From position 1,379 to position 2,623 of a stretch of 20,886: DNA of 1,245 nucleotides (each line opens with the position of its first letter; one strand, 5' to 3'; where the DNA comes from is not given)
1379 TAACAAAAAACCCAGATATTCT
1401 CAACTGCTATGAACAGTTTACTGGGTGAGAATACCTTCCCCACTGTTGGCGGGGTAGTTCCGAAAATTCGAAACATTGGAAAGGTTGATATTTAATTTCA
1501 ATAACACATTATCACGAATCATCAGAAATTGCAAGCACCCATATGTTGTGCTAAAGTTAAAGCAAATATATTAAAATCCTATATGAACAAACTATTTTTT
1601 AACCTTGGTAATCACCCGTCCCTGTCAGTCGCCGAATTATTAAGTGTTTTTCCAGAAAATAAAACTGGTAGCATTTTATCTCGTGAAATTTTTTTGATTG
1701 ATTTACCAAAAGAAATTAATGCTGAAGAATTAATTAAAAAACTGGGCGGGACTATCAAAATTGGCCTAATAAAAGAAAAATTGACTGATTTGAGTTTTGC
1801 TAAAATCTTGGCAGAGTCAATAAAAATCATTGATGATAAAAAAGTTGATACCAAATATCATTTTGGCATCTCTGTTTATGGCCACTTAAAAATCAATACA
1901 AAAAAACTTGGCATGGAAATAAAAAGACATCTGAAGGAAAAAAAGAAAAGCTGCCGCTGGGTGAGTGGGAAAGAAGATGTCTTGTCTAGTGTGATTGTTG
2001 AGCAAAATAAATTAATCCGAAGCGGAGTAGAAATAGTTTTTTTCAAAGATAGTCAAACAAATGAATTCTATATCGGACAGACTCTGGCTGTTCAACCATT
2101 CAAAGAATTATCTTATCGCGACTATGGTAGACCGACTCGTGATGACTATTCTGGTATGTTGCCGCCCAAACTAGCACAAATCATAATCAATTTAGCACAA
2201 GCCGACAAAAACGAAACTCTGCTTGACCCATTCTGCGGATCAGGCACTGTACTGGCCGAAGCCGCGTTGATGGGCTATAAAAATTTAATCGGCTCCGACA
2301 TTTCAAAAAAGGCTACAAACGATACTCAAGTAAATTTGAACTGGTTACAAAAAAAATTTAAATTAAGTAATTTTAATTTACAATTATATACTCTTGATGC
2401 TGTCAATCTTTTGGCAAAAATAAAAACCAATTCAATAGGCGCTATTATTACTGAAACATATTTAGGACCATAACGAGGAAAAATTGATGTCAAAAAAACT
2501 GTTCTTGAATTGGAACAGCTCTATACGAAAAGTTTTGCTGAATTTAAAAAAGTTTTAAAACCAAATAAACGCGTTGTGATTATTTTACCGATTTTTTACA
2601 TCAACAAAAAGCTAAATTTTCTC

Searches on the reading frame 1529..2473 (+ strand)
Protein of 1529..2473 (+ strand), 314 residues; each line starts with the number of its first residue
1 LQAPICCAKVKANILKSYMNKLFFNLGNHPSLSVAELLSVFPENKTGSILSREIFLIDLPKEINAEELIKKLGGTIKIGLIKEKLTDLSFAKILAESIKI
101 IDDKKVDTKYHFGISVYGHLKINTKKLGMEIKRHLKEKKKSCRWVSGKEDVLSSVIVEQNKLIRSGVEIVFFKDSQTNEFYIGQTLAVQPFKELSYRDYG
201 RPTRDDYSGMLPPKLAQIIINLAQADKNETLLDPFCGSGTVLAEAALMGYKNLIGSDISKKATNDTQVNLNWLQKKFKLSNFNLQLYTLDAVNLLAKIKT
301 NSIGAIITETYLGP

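Call 7: search_protein_families(library=pfam, proteins=[window:1529-2473:+], max_evalue=0.01)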
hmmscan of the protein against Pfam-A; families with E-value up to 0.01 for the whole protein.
window:1529-2473:+ (314 aa): 9 families
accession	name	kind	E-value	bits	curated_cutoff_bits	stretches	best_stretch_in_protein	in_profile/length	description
PF01170.24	UPF0020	-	2.6e-13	50.6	22.3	1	205-256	6-57/197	RMKL-like, methyltransferase domain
PF01555.25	N6_N4_Mtase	-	9e-10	39.3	26.7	1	128-264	119-217/221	DNA methylase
PF03602.21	Cons_hypoth95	-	0.00019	21.6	24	1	224-279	38-93/182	Conserved hypothetical protein 95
PF13847.12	Methyltransf_31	-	0.00071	19.7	27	1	226-271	2-47/145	Methyltransferase domain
PF02086.21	MethyltransfD12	-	0.0023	18.2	22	1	214-263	7-55/253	D12 class N6 adenine-specific DNA methyltransferase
PF02384.22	N6_Mtase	-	0.0047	16.7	20.4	1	212-286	31-99/311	N-6 DNA Methylase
PF06325.19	PrmA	-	0.0051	16.8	22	0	226-279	160-215/296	Ribosomal protein L11 methyltransferase (PrmA)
PF11599.14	AviRa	-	0.0058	16.6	25.7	1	221-275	44-102/232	RRNA methyltransferase AviRa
PF03291.22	mRNA_G-N7_MeTrfase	-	0.0059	16.2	26.6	0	225-293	59-128/315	mRNA (guanine-N(7))-methyltransferase domain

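Call 21: find_encoding_contigs(protein=window:1529-2473:+, flank=10000, max_places=10)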
Protein window:1529-2473:+ (314 aa): no gene with exactly this product is on record in the collection.
